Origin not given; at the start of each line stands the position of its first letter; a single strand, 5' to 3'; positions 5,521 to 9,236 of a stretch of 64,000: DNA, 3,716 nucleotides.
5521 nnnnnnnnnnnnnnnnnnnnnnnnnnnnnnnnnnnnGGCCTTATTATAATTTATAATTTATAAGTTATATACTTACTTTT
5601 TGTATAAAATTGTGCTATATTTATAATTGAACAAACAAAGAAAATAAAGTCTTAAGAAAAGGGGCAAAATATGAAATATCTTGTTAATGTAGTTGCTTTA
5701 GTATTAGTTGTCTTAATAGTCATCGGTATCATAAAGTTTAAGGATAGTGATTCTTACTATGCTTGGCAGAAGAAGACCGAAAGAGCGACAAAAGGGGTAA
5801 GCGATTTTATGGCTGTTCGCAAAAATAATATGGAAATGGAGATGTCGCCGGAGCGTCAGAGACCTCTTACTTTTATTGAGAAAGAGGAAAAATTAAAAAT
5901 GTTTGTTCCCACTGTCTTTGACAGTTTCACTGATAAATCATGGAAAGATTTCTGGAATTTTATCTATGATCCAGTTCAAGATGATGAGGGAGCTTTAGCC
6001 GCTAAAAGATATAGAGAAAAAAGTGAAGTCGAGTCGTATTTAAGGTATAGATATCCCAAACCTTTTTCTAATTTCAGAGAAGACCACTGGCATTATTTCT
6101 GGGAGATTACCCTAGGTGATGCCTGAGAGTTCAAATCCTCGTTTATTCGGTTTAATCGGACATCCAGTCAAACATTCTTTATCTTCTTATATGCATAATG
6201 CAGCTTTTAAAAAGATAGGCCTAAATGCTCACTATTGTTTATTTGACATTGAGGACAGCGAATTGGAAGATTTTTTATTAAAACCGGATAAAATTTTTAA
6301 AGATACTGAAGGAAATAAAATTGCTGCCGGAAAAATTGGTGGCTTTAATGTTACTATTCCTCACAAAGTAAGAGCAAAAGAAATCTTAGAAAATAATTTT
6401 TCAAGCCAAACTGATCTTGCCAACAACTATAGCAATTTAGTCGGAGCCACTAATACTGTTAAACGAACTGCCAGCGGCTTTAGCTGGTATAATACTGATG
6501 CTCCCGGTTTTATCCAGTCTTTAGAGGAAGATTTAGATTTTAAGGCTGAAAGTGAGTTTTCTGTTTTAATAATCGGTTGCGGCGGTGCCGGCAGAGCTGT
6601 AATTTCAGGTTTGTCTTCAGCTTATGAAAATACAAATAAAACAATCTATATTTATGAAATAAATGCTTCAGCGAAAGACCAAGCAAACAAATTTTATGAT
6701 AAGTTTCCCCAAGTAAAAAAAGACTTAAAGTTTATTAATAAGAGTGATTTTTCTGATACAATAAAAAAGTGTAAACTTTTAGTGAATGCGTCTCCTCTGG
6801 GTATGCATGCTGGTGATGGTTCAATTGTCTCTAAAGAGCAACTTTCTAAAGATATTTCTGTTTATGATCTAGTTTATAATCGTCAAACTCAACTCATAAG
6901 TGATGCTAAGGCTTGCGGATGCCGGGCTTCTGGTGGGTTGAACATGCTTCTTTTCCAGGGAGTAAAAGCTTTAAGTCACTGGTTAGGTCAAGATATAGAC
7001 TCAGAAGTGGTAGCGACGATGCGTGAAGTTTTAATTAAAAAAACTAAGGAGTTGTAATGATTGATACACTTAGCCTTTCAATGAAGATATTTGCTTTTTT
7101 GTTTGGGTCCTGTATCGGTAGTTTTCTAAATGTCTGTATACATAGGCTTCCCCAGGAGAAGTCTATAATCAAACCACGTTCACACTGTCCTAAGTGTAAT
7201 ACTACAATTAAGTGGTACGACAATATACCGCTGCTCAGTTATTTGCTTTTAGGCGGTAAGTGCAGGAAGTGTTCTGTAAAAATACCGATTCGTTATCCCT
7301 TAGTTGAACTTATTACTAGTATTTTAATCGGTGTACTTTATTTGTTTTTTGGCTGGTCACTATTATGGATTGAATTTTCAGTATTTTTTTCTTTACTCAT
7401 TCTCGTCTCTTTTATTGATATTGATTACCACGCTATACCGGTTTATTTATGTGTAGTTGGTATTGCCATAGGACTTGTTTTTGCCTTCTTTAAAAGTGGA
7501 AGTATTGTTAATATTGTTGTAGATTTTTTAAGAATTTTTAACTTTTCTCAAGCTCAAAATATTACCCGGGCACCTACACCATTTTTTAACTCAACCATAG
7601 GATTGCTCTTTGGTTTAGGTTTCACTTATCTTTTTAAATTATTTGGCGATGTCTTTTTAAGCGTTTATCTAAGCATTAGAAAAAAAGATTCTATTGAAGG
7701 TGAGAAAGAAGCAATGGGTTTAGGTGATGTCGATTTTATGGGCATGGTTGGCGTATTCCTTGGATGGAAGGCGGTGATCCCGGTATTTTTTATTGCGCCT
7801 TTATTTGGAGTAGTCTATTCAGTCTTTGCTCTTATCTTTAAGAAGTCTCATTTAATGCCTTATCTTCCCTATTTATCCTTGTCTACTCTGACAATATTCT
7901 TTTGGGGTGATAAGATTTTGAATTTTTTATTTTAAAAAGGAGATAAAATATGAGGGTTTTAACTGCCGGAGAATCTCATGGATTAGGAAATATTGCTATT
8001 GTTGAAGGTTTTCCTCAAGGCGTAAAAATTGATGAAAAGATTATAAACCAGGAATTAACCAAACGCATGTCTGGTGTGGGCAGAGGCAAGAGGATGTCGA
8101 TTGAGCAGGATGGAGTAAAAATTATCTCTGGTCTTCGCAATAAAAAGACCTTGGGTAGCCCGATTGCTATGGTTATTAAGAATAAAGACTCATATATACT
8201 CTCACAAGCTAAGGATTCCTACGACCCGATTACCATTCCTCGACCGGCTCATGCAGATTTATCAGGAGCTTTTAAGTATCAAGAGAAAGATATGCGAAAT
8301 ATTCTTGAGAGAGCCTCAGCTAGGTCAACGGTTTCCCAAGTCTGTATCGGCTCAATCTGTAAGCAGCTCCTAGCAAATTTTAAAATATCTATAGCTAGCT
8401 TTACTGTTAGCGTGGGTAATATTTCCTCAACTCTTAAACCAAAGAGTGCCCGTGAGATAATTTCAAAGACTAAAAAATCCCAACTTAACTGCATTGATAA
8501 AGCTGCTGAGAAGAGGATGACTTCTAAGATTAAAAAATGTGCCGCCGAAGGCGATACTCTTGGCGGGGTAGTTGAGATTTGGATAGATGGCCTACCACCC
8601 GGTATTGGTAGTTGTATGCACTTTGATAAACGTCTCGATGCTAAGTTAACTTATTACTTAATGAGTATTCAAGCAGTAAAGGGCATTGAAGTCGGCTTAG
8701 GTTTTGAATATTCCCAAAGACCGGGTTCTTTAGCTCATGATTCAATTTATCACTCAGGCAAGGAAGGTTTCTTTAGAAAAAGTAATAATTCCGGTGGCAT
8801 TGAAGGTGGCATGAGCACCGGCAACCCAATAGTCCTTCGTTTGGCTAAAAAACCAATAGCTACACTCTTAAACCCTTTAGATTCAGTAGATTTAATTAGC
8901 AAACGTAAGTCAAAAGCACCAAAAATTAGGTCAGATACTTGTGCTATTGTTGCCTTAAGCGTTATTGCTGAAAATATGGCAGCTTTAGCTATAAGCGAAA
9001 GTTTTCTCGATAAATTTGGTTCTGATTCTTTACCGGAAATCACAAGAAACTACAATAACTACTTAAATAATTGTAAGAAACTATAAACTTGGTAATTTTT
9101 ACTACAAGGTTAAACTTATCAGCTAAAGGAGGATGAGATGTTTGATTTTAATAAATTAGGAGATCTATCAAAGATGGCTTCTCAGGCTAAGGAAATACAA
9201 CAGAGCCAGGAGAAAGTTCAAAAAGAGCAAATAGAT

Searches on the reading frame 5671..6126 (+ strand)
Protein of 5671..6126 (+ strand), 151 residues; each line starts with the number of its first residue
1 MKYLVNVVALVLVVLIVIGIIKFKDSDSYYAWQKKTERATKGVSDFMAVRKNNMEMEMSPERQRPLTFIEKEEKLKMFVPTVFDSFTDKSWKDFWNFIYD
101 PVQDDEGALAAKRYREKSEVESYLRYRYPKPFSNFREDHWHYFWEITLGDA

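Call 41: search_protein_families(library=pfam, proteins=[window:5671-6126:+], max_evalue=0.000001)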
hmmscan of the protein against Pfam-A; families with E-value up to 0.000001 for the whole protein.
window:5671-6126:+ (151 aa): 0 families

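Call 45: search_protein_families(library=pfam, proteins=[window:5671-6126:+], max_evalue=0.01)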
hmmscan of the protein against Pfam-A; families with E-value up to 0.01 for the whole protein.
window:5671-6126:+ (151 aa): 1 family
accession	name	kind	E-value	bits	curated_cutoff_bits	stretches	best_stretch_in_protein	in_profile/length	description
PF00083.30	Sugar_tr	-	0.0098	15.3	22.3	0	8-87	176-250/452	Sugar (and other) transporter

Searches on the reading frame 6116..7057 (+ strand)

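Call 41: search_protein_families(library=pfam, proteins=[window:6116-7057:+], max_evalue=0.000001)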
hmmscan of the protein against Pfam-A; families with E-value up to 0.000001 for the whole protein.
window:6116-7057:+ (313 aa): 1 family
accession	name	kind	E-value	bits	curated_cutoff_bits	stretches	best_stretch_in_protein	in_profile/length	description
PF08501.16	Shikimate_dh_N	-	2.6e-16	60.1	27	1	13-115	1-83/83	Shikimate dehydrogenase substrate binding domain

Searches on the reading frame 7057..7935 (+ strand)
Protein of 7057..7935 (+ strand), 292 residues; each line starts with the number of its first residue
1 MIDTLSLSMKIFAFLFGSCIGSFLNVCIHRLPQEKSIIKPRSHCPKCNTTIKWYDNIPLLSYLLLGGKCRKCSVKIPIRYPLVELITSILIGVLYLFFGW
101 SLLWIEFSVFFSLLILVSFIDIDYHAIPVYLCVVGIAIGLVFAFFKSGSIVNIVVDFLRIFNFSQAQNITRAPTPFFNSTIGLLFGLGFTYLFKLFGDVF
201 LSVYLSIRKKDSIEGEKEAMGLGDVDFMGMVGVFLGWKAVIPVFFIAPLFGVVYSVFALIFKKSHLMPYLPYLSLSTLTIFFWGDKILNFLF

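Call 41: search_protein_families(library=pfam, proteins=[window:7057-7935:+], max_evalue=0.000001)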
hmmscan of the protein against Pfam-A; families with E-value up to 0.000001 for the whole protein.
window:7057-7935:+ (292 aa): 2 families
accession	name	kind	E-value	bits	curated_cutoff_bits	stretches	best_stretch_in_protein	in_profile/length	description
PF06750.18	A24_N_bact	-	2.6e-37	127.2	23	1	15-97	1-83/84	Bacterial Peptidase A24 N-terminal domain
PF01478.23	Peptidase_A24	-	1.7e-12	48.1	26.5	1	109-256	2-104/104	Type IV leader peptidase family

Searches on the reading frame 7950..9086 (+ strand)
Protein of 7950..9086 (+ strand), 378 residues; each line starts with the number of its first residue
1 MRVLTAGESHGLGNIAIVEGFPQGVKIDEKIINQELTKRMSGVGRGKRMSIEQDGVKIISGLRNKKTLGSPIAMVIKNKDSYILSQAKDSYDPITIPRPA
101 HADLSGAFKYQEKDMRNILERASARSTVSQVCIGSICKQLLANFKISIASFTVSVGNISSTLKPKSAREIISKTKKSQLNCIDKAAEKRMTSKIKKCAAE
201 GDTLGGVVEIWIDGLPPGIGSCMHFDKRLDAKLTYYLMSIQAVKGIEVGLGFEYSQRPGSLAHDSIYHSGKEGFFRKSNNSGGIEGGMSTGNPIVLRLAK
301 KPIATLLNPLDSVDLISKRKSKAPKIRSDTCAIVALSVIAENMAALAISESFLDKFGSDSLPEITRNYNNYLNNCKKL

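Call 41: search_protein_families(library=pfam, proteins=[window:7950-9086:+], max_evalue=0.000001)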
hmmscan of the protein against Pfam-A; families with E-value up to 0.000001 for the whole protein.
window:7950-9086:+ (378 aa): 1 family
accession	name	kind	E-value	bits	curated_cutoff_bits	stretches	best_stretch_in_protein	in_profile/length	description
PF01264.26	Chorismate_synt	-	1.1e-105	353.4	27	1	1-353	1-327/327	Chorismate synthase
